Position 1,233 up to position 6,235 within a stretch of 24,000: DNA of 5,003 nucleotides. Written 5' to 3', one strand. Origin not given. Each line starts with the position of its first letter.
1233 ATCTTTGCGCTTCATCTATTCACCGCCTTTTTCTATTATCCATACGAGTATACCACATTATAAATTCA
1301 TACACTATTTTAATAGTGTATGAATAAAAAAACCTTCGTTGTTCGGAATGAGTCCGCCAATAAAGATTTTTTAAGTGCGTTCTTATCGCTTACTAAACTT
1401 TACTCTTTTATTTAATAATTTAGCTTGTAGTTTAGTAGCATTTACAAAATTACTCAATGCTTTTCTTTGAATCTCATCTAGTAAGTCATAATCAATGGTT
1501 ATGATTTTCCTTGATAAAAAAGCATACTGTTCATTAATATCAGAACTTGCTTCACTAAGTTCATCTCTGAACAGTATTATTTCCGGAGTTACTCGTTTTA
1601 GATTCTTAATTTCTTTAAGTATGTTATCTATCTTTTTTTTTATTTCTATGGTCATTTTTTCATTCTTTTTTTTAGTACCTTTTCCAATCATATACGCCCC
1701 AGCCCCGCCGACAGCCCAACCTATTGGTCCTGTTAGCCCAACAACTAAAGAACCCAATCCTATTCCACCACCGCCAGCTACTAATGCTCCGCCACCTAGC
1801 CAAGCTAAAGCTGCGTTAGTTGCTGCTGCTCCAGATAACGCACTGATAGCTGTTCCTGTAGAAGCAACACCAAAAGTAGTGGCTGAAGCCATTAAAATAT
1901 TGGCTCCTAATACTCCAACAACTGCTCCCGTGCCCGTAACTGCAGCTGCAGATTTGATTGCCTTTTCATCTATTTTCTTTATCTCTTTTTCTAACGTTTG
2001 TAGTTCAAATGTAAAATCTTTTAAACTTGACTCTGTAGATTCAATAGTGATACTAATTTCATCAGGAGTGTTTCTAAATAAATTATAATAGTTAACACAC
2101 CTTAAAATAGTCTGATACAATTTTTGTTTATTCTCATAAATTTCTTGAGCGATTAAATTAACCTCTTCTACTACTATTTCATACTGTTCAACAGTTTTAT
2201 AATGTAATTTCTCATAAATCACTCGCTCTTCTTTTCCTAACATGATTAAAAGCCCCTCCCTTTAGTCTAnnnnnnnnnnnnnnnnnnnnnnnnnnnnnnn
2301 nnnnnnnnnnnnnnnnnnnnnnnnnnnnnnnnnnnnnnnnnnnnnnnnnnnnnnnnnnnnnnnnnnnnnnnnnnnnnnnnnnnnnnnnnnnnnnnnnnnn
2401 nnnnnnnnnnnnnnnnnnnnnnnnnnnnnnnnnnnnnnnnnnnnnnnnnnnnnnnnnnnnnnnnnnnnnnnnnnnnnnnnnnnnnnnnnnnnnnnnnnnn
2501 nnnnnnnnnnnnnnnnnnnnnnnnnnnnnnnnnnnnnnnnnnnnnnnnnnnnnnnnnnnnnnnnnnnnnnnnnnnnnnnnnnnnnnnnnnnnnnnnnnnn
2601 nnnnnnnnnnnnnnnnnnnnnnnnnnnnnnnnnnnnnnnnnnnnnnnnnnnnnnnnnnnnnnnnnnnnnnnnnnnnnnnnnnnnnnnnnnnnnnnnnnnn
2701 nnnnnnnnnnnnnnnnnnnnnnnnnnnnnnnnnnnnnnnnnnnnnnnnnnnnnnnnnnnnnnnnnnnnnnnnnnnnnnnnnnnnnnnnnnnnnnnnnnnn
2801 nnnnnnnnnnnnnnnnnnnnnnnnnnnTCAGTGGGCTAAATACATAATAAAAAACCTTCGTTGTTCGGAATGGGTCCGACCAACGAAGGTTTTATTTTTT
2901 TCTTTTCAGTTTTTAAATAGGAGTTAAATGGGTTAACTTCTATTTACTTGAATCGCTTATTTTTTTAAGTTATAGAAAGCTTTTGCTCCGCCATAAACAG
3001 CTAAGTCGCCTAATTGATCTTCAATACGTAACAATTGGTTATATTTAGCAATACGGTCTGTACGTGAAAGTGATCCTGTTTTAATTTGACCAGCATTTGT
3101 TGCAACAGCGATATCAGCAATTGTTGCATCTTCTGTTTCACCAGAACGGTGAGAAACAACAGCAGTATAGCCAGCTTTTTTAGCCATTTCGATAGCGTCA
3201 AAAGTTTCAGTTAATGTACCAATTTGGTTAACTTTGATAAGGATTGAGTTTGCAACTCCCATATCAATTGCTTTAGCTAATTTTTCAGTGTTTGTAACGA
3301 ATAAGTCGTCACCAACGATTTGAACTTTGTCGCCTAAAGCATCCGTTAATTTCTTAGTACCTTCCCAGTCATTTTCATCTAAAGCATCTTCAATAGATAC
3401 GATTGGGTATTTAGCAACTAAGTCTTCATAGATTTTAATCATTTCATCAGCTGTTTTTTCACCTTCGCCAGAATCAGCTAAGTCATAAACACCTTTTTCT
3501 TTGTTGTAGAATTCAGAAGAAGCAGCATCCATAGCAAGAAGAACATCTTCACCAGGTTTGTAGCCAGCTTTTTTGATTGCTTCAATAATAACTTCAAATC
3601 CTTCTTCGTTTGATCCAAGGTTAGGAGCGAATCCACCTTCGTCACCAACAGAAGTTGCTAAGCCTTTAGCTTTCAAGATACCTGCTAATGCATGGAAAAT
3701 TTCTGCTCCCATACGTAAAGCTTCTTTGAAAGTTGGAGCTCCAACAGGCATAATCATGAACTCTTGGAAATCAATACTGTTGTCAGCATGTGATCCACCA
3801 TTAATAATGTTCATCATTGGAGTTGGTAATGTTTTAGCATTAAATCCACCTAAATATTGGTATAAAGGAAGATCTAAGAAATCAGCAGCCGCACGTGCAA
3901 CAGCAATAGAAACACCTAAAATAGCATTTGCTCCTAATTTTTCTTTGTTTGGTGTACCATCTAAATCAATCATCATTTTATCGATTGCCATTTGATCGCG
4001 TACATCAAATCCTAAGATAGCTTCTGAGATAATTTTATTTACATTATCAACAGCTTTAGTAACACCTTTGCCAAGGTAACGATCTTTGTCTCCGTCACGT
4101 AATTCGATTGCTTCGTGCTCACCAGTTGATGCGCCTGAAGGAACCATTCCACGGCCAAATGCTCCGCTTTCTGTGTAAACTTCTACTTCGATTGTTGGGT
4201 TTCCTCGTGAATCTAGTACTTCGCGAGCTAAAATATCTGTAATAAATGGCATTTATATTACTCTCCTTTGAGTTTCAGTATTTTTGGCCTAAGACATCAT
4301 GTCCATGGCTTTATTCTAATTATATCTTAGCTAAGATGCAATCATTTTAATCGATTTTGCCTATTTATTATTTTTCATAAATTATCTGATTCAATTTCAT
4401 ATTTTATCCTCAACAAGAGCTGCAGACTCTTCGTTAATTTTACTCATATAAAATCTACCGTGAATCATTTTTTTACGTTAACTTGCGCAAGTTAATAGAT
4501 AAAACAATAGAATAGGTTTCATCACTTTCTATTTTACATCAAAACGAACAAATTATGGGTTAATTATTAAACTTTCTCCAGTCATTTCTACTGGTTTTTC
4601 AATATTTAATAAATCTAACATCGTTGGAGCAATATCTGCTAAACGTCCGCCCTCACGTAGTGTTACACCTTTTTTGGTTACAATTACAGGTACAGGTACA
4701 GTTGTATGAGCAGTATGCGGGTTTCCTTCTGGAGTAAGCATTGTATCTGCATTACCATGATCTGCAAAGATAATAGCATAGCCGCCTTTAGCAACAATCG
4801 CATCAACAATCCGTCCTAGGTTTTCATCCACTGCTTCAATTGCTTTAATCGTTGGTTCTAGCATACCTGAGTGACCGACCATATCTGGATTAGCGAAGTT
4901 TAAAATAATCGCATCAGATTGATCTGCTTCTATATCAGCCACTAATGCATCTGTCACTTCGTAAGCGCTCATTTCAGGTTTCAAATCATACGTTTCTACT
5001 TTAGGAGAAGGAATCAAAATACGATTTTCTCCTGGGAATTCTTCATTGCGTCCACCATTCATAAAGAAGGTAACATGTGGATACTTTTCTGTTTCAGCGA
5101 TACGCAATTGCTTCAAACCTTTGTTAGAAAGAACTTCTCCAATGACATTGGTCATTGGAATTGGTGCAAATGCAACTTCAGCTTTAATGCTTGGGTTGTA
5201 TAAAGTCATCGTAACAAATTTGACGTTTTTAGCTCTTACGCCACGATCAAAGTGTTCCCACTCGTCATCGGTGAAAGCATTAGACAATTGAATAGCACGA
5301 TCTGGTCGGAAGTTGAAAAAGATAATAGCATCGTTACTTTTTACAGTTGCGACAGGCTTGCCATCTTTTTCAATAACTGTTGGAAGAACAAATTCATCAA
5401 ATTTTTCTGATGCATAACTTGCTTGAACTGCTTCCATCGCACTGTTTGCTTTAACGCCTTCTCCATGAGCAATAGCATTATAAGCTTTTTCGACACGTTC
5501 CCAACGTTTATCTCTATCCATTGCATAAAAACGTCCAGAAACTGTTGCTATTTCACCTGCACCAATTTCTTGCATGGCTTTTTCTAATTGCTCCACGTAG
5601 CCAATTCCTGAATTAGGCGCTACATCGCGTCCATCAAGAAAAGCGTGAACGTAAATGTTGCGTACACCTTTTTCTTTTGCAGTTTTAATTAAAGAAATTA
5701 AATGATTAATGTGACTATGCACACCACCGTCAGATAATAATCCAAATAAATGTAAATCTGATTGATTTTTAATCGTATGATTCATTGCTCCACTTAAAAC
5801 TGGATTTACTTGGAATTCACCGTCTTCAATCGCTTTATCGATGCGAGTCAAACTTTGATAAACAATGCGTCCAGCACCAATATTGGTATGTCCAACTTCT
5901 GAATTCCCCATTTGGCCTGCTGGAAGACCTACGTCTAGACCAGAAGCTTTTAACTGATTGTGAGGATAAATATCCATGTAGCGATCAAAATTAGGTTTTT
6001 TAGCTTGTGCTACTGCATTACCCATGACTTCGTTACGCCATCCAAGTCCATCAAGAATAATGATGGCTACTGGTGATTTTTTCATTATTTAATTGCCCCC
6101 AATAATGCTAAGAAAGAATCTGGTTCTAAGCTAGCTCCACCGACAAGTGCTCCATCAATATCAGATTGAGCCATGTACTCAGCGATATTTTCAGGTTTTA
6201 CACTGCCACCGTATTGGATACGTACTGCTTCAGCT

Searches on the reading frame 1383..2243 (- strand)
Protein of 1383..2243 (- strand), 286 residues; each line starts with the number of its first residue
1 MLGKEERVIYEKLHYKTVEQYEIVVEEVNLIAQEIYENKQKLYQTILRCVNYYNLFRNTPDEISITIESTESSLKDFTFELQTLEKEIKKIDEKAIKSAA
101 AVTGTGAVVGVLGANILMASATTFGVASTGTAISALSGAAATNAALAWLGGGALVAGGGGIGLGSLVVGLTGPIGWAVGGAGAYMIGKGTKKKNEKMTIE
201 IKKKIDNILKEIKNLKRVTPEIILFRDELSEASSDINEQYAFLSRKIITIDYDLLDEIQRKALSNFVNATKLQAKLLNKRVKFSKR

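Call 38: search_protein_families(library=pfam, proteins=[window:1383-2243:-], max_evalue=0.001)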
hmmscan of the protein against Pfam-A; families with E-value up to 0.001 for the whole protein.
window:1383-2243:- (286 aa): 0 families

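Call 64: search_protein_families(library=padloc, proteins=[window:1383-2243:-], max_evalue=0.01)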
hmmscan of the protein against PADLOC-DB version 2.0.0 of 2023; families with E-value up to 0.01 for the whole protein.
window:1383-2243:- (286 aa): 3 families
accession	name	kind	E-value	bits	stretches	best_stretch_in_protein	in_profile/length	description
PDLC04407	PDC-M09A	-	2.2e-68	228.9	1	12-282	12-281/282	-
PDLC04406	PDC-M09A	-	5.8e-58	194.9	1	16-283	60-325/330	-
PDLC03841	LeoBC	-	5.9e-07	27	1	29-269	356-579/601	-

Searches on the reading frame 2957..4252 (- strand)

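Call 38: search_protein_families(library=pfam, proteins=[window:2957-4252:-], max_evalue=0.001)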
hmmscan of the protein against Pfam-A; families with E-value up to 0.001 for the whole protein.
window:2957-4252:- (431 aa): 4 families
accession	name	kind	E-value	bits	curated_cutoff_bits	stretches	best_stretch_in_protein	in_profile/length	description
PF00113.28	Enolase_C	-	9e-138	459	21.5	1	140-427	2-294/296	Enolase, C-terminal TIM barrel domain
PF03952.21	Enolase_N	-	2.8e-62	209.2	35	1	4-134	1-131/131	Enolase, N-terminal domain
PF13378.12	MR_MLE_C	-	1.4e-07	31.9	29.4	1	266-389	55-175/219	Enolase C-terminal domain-like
PF07476.17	MAAL_C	-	1.6e-06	28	27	1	300-390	130-221/249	Methylaspartate ammonia-lyase C-terminus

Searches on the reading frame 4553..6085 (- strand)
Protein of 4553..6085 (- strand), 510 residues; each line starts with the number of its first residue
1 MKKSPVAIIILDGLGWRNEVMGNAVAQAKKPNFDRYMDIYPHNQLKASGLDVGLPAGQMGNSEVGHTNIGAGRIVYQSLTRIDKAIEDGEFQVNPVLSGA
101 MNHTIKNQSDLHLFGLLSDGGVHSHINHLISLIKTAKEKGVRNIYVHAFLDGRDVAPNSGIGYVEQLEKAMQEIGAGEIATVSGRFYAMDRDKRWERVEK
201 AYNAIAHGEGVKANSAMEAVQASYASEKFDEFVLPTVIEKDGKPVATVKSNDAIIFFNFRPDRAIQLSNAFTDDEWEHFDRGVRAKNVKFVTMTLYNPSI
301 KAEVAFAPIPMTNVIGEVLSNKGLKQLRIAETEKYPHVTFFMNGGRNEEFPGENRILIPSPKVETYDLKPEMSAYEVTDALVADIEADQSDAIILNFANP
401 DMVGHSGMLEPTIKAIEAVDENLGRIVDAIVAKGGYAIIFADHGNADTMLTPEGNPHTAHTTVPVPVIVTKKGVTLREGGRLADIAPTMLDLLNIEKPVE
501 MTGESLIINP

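Call 38: search_protein_families(library=pfam, proteins=[window:4553-6085:-], max_evalue=0.001)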
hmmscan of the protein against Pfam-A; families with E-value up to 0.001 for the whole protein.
window:4553-6085:- (510 aa): 3 families
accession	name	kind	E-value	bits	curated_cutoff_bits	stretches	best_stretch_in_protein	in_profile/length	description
PF06415.18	iPGM_N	-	2.5e-89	298.9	27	1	82-297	1-216/217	BPG-independent PGAM N-terminus (iPGM_N)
PF01676.23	Metalloenzyme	-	1.1e-83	281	24.3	1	5-497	2-252/252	Metalloenzyme superfamily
PF01663.27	Phosphodiest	-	0.00016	21.8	23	1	378-448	145-224/342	Type I phosphodiesterase / nucleotide pyrophosphatase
